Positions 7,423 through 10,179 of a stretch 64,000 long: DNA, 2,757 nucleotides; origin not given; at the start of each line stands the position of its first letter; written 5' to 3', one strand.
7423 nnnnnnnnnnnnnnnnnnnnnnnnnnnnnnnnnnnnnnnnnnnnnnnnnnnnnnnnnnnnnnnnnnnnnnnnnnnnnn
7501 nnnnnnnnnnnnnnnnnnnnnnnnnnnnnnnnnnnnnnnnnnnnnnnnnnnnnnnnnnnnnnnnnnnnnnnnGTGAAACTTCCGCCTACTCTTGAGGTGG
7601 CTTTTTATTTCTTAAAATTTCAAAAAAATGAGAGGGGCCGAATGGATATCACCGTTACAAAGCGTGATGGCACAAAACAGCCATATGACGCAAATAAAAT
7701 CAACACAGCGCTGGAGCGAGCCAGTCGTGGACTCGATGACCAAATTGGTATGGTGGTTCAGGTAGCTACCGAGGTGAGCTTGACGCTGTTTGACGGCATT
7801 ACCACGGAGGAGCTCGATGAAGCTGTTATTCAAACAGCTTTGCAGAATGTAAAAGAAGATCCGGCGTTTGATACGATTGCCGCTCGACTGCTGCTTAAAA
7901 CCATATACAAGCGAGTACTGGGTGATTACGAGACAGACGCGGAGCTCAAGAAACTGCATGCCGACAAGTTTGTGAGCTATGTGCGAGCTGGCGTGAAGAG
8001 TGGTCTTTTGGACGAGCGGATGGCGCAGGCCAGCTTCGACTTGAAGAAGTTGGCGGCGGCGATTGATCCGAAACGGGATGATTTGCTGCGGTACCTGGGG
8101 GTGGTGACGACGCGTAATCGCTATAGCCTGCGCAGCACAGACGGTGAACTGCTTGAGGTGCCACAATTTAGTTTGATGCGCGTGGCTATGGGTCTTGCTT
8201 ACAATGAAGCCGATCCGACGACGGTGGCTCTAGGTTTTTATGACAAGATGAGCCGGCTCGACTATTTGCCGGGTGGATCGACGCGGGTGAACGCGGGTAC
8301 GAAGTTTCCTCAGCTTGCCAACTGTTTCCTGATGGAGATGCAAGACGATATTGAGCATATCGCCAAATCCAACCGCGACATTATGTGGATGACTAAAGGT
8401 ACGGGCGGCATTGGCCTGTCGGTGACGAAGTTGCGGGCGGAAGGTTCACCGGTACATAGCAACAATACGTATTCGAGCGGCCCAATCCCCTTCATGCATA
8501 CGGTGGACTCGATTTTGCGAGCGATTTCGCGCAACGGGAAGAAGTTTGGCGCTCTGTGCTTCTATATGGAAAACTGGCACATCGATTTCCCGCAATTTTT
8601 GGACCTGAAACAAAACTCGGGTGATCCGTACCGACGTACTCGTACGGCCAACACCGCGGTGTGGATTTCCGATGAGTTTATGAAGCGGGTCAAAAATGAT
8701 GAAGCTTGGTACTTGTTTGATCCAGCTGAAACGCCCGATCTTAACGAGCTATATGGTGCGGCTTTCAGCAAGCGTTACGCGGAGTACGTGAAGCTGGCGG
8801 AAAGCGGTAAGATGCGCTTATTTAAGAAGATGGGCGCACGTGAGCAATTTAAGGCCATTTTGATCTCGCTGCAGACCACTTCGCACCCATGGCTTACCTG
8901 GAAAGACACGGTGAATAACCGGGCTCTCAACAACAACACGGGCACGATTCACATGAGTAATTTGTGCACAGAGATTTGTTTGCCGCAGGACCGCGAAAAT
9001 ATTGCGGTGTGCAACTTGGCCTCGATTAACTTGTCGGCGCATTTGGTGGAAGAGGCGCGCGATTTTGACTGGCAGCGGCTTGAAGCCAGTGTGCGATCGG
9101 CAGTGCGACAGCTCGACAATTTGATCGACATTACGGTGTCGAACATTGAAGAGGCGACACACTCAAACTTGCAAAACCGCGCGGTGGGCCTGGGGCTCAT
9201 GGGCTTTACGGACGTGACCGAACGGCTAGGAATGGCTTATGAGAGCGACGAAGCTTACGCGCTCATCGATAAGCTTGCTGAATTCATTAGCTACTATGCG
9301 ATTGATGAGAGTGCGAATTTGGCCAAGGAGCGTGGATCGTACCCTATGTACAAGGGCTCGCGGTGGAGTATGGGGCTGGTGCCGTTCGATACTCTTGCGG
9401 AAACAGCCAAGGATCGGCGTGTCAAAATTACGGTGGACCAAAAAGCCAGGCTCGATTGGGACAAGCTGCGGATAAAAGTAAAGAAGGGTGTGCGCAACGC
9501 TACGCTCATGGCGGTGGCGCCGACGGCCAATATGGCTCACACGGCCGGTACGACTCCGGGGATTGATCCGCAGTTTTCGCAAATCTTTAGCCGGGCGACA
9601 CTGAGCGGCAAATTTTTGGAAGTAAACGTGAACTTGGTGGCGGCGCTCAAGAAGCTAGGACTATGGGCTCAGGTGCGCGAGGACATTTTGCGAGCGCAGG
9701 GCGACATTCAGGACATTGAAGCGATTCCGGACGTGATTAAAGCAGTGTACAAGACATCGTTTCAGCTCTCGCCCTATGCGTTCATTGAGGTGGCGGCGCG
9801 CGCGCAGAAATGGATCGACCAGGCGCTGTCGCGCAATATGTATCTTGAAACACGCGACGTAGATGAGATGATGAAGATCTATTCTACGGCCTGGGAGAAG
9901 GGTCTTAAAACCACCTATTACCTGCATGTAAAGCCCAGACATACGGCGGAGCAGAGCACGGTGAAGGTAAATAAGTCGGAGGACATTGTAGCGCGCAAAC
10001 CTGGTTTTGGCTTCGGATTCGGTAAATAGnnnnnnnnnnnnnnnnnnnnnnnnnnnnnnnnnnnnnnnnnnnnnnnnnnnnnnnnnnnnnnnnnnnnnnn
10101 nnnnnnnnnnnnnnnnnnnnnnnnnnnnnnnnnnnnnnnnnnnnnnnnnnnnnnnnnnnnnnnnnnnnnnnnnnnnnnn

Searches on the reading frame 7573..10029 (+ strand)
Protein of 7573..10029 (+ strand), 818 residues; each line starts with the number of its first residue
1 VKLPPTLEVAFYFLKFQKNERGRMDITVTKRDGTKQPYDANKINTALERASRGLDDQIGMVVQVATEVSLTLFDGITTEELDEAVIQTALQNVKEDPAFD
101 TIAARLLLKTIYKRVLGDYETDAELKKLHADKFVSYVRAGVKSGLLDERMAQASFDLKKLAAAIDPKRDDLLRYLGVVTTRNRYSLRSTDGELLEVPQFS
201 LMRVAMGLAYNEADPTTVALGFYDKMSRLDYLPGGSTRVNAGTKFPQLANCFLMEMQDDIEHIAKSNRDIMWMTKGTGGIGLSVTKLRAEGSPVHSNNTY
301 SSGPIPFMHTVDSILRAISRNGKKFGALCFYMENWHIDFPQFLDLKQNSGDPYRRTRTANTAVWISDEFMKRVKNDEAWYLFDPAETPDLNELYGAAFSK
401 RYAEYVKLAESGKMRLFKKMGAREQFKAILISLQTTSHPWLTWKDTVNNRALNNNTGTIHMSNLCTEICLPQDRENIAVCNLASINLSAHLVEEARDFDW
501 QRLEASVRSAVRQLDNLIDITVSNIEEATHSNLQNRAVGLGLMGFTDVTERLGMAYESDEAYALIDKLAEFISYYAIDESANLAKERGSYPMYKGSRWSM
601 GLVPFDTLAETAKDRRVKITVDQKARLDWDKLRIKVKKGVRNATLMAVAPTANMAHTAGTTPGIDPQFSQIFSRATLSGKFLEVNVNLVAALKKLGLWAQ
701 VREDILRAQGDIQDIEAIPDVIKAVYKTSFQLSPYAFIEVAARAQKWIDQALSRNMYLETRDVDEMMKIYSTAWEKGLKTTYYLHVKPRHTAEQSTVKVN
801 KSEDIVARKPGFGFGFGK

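Call 54: search_protein_families(library=pfam, proteins=[window:7573-10029:+], max_evalue=0.00001)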
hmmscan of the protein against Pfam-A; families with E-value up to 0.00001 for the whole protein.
window:7573-10029:+ (818 aa): 3 families
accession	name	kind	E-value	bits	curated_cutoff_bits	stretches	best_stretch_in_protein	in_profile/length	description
PF02867.20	Ribonuc_red_lgC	-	6e-164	547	23.9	1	250-784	2-523/523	Ribonucleotide reductase, barrel domain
PF03477.21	ATP-cone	-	5.6e-18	65.7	25.8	1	27-113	2-87/88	ATP cone domain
PF00317.26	Ribonuc_red_lgN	-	3.6e-16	59.4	28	1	172-245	3-76/77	Ribonucleotide reductase, all-alpha domain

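Call 67: list_cluster_members(proteins=[window:7573-10029:+, window:43590-45095:-, window:52406-53815:-, window:1551-3029:-, window:24539-25093:+])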
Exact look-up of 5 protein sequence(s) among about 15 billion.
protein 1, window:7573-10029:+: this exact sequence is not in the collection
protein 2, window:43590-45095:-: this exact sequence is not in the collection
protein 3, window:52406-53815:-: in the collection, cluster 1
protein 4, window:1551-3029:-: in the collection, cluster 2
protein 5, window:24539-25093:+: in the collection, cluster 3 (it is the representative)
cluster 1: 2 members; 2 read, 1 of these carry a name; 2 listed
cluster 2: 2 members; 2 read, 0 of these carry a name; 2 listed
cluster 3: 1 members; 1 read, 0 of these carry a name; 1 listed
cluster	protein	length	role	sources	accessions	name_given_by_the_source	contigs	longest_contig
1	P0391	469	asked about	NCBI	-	-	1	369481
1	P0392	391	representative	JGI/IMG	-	replicative DNA helicase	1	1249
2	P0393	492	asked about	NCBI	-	-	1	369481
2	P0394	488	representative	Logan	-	-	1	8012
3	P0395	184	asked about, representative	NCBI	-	-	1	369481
